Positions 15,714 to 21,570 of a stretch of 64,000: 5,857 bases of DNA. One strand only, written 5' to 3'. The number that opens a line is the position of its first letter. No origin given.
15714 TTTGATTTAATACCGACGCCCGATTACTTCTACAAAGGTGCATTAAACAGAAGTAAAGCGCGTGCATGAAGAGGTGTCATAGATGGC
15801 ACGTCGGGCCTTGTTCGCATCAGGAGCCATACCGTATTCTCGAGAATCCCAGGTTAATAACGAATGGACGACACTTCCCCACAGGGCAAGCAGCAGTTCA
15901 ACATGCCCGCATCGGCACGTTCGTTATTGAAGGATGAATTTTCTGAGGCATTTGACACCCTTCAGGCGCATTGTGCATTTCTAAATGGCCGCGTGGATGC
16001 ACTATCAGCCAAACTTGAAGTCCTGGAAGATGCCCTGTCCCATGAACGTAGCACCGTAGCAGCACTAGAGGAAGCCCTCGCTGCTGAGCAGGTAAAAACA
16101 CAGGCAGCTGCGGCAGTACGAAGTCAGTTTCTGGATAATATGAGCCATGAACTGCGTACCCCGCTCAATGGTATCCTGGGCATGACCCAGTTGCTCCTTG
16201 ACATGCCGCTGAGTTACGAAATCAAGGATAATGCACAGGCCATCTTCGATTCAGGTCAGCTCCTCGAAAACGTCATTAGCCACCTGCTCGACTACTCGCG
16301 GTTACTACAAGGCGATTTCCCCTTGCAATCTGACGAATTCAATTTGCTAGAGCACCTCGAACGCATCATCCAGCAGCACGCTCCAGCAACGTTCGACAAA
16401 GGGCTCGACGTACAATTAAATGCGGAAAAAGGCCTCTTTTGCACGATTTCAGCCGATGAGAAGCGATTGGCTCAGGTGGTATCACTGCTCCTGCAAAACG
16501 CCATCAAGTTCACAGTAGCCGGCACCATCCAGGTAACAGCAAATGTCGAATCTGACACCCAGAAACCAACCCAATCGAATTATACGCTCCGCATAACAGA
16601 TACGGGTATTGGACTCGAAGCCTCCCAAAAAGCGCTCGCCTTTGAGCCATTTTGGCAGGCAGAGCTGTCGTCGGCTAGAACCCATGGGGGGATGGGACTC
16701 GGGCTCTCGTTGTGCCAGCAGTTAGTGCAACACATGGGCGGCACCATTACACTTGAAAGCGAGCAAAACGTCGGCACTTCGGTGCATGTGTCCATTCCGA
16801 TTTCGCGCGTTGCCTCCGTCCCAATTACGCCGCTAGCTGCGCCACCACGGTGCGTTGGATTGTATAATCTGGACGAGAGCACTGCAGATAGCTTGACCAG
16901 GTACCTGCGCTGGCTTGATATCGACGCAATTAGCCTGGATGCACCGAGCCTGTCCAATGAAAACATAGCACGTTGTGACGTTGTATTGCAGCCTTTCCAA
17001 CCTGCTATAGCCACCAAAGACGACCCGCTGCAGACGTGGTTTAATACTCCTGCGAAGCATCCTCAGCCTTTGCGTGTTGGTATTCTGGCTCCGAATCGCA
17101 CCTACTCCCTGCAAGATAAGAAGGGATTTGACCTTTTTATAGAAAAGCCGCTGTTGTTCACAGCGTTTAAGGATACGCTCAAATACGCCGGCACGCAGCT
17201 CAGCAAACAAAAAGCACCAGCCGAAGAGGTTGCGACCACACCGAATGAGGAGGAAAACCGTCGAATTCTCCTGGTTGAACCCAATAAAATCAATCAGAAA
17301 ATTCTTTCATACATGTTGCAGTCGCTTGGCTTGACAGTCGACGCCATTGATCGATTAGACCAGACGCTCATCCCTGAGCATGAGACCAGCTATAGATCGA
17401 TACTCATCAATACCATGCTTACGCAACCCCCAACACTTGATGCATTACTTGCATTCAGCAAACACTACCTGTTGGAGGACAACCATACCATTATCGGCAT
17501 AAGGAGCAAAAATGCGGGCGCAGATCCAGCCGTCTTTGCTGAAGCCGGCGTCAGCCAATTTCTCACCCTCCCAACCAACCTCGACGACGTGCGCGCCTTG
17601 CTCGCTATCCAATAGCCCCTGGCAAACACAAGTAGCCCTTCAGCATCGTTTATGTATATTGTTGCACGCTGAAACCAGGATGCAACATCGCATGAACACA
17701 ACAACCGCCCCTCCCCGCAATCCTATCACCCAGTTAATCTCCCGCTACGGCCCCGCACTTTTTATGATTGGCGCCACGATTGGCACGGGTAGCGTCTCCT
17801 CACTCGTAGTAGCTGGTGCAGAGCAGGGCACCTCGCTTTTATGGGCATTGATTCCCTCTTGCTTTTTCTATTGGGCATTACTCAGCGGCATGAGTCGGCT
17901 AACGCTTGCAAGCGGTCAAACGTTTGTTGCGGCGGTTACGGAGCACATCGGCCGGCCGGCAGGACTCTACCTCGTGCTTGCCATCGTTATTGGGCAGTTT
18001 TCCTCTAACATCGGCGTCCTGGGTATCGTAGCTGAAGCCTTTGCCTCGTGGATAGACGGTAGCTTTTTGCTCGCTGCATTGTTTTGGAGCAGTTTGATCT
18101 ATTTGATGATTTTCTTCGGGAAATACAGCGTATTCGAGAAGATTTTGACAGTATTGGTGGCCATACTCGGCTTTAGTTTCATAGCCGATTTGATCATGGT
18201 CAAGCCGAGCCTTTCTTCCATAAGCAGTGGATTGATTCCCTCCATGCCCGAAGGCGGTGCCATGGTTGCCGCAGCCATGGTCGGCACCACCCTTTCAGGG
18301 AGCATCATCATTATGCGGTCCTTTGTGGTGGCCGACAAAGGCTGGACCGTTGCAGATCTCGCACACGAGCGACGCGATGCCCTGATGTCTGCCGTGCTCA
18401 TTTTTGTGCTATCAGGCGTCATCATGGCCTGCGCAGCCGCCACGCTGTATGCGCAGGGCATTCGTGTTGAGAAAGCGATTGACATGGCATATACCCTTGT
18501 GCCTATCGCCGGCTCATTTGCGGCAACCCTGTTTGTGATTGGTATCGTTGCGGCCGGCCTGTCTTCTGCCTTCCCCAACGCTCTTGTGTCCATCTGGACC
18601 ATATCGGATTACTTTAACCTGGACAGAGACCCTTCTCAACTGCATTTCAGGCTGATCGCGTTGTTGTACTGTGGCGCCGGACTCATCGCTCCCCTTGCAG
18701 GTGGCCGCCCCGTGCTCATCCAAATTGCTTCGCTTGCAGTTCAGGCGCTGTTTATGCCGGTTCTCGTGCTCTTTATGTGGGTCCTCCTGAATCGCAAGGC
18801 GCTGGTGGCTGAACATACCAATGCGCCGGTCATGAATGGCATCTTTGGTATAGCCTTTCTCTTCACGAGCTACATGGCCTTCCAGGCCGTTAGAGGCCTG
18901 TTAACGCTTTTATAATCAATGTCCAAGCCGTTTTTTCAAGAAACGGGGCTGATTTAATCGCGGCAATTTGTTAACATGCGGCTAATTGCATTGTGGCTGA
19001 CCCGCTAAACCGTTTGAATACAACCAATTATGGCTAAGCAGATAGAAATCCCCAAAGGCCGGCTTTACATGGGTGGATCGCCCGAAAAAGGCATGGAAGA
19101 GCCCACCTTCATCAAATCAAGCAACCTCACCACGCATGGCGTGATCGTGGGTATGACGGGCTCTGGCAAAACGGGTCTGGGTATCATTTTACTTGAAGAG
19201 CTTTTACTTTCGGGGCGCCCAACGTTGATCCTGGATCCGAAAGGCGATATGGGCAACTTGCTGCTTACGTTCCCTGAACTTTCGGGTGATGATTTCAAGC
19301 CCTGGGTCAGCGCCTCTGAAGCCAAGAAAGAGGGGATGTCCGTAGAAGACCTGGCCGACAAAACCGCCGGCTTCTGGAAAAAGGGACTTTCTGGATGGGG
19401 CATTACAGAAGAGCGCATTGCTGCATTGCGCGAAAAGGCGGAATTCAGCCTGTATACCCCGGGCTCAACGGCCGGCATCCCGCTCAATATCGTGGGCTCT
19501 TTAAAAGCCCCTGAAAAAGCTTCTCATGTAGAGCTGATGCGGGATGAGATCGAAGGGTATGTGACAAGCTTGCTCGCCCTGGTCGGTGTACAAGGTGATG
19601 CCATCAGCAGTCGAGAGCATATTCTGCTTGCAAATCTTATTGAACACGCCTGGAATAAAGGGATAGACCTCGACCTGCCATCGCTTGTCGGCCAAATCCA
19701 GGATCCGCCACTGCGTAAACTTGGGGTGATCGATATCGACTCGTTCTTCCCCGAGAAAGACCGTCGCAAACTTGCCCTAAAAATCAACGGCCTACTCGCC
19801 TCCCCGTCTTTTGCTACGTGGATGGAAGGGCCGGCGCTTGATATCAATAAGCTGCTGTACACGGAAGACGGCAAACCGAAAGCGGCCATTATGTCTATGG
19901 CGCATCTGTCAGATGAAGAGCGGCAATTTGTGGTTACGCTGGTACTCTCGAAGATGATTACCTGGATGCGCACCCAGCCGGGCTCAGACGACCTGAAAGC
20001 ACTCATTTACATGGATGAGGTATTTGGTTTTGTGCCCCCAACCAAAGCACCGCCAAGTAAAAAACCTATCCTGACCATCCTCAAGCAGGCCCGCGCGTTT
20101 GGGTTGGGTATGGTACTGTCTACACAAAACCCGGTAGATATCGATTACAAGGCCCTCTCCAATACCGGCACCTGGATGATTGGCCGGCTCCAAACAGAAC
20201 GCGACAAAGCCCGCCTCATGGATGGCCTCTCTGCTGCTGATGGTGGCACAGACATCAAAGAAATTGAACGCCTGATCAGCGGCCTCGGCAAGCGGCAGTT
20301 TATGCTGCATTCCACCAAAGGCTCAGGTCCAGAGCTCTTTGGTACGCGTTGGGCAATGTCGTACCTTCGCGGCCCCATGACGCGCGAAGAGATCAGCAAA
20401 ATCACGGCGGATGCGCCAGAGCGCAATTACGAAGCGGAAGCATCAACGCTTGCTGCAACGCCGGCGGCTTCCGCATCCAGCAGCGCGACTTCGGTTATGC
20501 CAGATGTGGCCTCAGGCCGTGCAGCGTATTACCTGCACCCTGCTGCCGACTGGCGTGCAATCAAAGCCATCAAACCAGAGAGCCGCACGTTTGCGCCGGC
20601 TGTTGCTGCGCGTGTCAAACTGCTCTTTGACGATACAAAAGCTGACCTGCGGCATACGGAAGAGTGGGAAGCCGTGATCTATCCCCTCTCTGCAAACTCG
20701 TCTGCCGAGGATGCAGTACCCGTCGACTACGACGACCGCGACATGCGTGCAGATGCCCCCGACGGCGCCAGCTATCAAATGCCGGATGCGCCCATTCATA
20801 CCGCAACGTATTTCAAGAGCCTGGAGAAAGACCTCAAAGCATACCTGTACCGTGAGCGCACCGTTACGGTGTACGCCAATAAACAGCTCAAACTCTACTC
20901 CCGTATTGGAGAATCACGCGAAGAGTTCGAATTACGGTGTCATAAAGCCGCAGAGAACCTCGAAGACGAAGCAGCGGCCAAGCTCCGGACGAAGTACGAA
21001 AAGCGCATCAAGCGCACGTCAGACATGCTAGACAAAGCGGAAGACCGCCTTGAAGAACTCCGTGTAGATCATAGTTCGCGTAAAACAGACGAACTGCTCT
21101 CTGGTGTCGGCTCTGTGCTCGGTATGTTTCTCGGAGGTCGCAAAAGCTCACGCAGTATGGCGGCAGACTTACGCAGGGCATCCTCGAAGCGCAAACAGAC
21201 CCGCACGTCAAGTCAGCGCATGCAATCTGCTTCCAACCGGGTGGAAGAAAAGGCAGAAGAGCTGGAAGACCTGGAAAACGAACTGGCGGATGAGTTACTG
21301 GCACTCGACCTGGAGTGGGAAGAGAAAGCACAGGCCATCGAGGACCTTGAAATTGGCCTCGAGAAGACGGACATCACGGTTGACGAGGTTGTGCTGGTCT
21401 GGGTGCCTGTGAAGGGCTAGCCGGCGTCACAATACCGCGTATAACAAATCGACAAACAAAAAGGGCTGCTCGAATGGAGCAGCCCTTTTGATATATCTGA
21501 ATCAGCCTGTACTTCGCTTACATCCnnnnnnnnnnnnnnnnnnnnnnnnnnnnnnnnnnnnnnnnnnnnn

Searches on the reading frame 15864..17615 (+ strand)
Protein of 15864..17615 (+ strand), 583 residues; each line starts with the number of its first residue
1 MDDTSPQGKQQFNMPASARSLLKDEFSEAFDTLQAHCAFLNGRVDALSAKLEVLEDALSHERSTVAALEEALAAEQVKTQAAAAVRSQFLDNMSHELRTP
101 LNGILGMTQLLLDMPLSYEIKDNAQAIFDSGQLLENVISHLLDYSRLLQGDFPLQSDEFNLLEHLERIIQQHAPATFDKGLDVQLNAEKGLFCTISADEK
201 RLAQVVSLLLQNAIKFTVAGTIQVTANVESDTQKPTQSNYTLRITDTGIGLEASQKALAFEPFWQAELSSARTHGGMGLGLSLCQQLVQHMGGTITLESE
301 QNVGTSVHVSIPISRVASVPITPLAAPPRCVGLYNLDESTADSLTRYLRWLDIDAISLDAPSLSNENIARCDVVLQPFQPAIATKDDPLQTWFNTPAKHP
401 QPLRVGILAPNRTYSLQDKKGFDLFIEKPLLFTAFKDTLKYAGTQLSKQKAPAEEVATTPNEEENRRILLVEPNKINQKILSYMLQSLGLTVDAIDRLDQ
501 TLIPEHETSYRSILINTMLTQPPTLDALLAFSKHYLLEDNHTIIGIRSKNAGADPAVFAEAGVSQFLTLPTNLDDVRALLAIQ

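Call 58: search_protein_families(library=pfam, proteins=[window:15864-17615:+], max_evalue=0.0001)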
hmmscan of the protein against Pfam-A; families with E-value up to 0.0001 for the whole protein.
window:15864-17615:+ (583 aa): 2 families
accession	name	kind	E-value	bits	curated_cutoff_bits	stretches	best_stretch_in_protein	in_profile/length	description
PF02518.31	HATPase_c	-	5.5e-26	91.6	26.4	1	198-313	2-109/111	Histidine kinase-, DNA gyrase B-, and HSP90-like ATPase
PF00512.31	HisKA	-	7.4e-17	61.6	26.9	1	86-149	2-65/66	His Kinase A (phospho-acceptor) domain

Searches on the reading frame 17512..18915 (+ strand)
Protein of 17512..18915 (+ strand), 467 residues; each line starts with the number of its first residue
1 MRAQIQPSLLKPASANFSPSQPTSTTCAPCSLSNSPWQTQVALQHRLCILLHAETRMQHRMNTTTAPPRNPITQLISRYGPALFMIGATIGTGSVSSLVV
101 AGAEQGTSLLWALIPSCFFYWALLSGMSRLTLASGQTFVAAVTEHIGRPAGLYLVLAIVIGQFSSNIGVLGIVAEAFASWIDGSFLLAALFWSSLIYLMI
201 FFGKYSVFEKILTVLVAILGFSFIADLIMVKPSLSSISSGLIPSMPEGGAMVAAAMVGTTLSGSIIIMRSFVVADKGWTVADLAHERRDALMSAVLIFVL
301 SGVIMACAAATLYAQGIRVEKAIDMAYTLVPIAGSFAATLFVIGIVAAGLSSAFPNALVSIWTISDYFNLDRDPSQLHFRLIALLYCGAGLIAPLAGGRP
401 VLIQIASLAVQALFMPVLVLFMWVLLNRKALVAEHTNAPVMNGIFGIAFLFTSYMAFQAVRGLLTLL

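Call 58: search_protein_families(library=pfam, proteins=[window:17512-18915:+], max_evalue=0.0001)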
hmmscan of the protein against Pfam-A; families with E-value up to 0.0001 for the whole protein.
window:17512-18915:+ (467 aa): 1 family
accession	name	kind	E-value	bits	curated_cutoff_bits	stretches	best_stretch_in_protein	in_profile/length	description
PF01566.24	Nramp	-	9.6e-60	202.9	29.8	1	97-438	3-356/357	Natural resistance-associated macrophage protein-like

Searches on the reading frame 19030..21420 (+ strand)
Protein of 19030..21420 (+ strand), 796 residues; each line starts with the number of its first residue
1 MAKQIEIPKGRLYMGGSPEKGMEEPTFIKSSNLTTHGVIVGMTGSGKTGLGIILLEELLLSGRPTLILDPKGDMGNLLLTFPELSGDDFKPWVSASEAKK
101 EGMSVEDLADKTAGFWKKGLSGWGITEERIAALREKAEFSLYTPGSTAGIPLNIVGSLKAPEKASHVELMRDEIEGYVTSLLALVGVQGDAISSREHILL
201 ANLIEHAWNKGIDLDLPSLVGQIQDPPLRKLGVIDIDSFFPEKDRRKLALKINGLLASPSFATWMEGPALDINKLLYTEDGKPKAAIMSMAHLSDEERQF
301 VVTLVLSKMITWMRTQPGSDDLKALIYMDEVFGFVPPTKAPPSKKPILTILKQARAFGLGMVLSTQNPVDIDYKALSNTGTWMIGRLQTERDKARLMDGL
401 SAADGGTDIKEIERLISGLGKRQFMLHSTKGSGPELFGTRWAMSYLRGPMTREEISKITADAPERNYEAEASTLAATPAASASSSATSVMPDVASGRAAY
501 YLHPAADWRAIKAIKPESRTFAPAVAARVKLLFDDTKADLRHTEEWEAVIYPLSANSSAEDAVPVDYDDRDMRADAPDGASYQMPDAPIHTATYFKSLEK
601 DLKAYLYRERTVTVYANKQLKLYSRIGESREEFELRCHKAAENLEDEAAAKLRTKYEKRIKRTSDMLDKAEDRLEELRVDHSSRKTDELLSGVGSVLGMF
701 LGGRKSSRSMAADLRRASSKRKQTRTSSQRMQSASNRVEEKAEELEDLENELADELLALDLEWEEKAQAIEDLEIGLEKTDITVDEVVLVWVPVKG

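Call 10: search_protein_families(library=pfam, proteins=[window:19030-21420:+], max_evalue=0.01)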
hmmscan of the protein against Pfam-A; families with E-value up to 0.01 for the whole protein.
window:19030-21420:+ (796 aa): 3 families
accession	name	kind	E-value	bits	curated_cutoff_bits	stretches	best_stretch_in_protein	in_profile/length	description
PF01935.23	DUF87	-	2.2e-08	34.9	23.2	1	25-78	13-68/220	Helicase HerA, central domain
PF05872.18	HerA_C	-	9.2e-07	28.3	22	1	22-75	9-62/502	Helicase HerA-like C-terminal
PF12846.13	AAA_10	-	0.00054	19.5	27.5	0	35-85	22-72/362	AAA-like domain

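Call 74: search_protein_families(library=padloc, proteins=[window:19030-21420:+], max_evalue=0.001)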
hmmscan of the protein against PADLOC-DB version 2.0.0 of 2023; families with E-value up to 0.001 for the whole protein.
window:19030-21420:+ (796 aa): 8 families
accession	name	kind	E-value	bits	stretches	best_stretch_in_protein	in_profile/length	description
PDLC04140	mad8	-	6.1e-12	43.7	1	33-397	26-262/314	mads_8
PDLC04103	HerA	-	2.1e-10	37.6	1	296-404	414-526/579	-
PDLC04105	HerA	-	4.3e-10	36.8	1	270-397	365-498/576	-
PDLC04100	HerA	-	1.1e-08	32.2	1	351-423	472-539/580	-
PDLC01055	HerA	-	8e-08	29.5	1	282-398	380-489/532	Type III coevolved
PDLC02185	HerA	-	2.9e-07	27.6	1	350-423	477-545/585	-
PDLC04097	HerA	-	0.00015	18.5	1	350-407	508-565/618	-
PDLC04106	HerA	-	0.00075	16.1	0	277-395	463-589/667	-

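Call 75: search_protein_families(library=ncbifam, proteins=[window:19030-21420:+], max_evalue=0.001)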
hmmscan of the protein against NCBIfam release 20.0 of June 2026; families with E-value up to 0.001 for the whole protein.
window:19030-21420:+ (796 aa): 6 families
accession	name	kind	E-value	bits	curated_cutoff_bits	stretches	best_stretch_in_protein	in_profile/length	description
NF053655.1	CedD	equivalog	4.3e-10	38.9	600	1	21-81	208-268/527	DNA-translocating ATPase CedD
NF042943.1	HerA_antiphage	equivalog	3.2e-07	29.3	800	1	350-423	465-533/566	anti-phage-associated helicase HerA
NF041017.1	DNA_import_CedB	equivalog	3.1e-06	26.1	700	0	32-76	273-318/590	DNA import protein CedB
TIGR03743.1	SXT_TraD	subfamily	7.4e-06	24.7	366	1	22-74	163-215/636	conjugative transfer system coupling protein TraD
NF033849.1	ser_rich_anae_1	subfamily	1.9e-05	22.2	650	0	349-403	1052-1106/1163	serine-rich protein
NF040819.1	helicase_HerA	equivalog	0.00043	18.9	970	0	324-397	404-477/561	DNA double-strand break repair helicase HerA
